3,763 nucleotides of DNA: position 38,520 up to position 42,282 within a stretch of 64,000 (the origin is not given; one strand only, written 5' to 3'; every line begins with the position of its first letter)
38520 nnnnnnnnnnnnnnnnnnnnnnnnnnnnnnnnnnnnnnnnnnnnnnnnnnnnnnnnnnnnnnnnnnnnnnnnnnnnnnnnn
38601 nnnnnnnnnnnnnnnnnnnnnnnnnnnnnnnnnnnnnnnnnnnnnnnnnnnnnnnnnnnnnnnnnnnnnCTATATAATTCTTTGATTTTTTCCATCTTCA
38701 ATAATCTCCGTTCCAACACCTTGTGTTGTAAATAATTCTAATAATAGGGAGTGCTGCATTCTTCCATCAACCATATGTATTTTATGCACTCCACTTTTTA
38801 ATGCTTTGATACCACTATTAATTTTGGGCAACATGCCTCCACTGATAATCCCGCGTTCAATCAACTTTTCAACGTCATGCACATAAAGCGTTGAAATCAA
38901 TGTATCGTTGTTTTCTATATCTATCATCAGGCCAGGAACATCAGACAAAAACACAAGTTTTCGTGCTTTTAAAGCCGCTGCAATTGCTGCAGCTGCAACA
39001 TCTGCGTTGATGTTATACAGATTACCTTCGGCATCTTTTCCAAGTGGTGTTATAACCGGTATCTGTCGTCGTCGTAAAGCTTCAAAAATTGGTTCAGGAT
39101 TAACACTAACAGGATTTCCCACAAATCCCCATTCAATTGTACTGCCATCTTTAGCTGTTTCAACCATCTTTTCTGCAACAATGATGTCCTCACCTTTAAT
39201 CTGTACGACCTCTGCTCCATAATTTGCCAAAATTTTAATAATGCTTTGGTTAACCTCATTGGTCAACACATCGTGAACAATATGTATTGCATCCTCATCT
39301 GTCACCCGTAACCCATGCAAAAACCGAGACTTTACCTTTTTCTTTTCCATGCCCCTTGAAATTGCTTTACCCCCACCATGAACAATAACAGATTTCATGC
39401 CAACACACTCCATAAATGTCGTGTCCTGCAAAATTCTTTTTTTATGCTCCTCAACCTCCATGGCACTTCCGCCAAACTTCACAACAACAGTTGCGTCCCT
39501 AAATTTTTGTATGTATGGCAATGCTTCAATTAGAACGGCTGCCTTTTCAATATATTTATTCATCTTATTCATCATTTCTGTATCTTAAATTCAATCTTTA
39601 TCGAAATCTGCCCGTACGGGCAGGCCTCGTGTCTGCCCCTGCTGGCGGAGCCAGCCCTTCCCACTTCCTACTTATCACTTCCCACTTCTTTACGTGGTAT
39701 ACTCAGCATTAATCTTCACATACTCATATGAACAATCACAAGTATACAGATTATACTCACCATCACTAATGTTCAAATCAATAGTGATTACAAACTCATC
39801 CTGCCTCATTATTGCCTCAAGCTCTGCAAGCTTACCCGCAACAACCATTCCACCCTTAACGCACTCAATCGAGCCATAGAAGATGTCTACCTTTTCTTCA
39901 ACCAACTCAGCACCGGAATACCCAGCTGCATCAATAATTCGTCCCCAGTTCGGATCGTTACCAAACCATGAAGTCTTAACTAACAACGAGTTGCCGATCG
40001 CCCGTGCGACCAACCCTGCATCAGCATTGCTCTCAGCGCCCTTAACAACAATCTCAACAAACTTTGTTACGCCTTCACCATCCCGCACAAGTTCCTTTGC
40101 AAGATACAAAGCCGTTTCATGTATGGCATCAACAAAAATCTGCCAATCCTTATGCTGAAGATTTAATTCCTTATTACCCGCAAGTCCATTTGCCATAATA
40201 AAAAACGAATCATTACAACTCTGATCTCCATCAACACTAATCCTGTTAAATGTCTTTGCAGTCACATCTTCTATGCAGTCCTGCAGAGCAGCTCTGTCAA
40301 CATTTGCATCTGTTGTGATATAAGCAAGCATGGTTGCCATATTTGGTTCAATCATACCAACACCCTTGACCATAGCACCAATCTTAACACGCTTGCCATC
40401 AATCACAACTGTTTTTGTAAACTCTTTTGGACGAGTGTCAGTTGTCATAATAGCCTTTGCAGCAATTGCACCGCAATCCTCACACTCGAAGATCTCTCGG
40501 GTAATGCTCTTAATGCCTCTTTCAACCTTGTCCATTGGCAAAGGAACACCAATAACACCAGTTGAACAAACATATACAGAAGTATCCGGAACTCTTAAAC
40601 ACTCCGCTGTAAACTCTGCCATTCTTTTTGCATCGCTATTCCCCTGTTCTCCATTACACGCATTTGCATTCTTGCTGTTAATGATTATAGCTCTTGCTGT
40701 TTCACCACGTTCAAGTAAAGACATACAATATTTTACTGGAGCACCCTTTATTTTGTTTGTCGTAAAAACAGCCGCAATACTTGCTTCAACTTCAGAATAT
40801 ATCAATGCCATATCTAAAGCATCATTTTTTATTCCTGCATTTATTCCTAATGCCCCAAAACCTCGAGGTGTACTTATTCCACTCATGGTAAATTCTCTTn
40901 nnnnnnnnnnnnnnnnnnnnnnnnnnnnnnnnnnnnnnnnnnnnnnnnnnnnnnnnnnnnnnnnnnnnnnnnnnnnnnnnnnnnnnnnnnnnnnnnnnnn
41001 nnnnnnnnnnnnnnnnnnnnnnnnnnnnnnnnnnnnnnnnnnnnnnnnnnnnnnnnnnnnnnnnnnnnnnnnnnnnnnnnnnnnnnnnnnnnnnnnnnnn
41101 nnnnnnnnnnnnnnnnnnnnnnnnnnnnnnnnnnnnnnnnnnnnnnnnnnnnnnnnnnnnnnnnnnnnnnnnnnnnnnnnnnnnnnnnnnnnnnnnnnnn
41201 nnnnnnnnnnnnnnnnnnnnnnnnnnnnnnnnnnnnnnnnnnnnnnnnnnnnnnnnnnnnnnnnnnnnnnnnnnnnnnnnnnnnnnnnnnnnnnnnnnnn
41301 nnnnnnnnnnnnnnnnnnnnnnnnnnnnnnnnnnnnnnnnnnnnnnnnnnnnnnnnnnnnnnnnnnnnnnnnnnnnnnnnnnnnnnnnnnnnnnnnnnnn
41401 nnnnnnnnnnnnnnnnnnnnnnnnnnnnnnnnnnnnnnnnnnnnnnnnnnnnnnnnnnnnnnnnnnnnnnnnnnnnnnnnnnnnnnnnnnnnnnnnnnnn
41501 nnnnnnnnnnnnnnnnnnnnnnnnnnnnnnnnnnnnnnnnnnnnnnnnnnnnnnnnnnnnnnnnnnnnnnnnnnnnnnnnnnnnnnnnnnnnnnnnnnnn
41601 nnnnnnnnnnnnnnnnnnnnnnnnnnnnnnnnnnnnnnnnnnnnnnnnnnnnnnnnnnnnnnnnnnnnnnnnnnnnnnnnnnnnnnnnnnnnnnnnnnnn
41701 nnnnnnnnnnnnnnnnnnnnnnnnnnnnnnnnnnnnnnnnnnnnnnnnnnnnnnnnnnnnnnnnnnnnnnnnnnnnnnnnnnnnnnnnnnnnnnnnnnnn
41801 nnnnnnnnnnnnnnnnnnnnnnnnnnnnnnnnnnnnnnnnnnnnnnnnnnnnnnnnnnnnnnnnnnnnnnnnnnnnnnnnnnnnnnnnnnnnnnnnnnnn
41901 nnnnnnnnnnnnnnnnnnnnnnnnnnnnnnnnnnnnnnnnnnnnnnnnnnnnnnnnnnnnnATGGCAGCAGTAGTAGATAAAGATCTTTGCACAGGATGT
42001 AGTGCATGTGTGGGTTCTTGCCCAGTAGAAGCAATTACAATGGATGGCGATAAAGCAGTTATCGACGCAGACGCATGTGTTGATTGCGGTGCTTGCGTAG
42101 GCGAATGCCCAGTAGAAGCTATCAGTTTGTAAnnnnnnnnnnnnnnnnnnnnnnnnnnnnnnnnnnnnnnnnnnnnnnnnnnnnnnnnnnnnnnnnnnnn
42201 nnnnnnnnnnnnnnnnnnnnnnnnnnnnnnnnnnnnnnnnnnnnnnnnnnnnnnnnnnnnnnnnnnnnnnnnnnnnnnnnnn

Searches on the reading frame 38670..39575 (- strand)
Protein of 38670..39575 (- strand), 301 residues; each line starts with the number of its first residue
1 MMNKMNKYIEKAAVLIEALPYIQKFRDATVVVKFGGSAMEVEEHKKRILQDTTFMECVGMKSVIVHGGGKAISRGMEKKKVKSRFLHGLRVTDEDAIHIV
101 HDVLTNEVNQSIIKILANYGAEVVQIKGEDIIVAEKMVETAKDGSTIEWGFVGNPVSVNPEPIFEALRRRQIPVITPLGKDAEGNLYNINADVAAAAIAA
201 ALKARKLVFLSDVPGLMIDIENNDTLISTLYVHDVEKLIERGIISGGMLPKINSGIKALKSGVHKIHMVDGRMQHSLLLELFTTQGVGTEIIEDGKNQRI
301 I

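Call 68: search_protein_families(library=pfam, proteins=[window:38670-39575:-], max_evalue=0.001)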
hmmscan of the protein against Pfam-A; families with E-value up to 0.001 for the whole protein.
window:38670-39575:- (301 aa): 1 family
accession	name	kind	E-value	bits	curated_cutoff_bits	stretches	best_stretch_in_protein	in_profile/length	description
PF00696.33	AA_kinase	-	7.4e-44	150.7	24.9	1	29-269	2-233/234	Amino acid kinase family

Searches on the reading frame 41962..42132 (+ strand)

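Call 68: search_protein_families(library=pfam, proteins=[window:41962-42132:+], max_evalue=0.001)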
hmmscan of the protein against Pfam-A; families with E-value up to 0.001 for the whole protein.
window:41962-42132:+ (56 aa): 14 families
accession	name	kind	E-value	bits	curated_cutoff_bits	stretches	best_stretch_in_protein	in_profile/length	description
PF00037.32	Fer4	-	4.8e-17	61.4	21.1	2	4-26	2-24/24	4Fe-4S binding domain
PF12837.12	Fer4_6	-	1.7e-13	50.2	25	2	32-54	2-24/24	4Fe-4S binding domain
PF12797.12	Fer4_2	-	3.8e-12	45.7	24.5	2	31-51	2-22/22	4Fe-4S binding domain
PF13237.11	Fer4_10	-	8e-12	45.3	25.5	1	4-50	3-53/53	4Fe-4S dicluster domain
PF12838.12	Fer4_7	-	5e-11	43.3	27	1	10-53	2-52/52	4Fe-4S dicluster domain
PF14697.11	Fer4_21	-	1.7e-10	41.3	35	1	4-27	35-59/59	4Fe-4S dicluster domain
PF13187.11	Fer4_9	-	4e-10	40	27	1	10-54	2-52/52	4Fe-4S dicluster domain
PF25160.1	LdpA_Fe-S-bd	-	5e-09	36.2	27.6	2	16-55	9-44/49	LdpA Fe-S cluster-binding domain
PF13484.11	Fer4_16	-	3.3e-08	34.6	30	1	10-40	2-30/66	4Fe-4S double cluster binding domain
PF12800.12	Fer4_4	-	3.5e-07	30.4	24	0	8-22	2-16/17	4Fe-4S binding domain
PF13183.11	Fer4_8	-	3.6e-05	24.6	27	0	36-51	2-17/68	4Fe-4S dicluster domain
PF12798.12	Fer4_3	-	4.2e-05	24.5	27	0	10-24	1-15/15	4Fe-4S binding domain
PF13534.11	Fer4_17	-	0.00011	23.1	22.2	0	30-51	37-58/61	4Fe-4S dicluster domain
PF13459.11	Fer4_15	-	0.00017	22.6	22.4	0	4-30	2-27/66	4Fe-4S single cluster domain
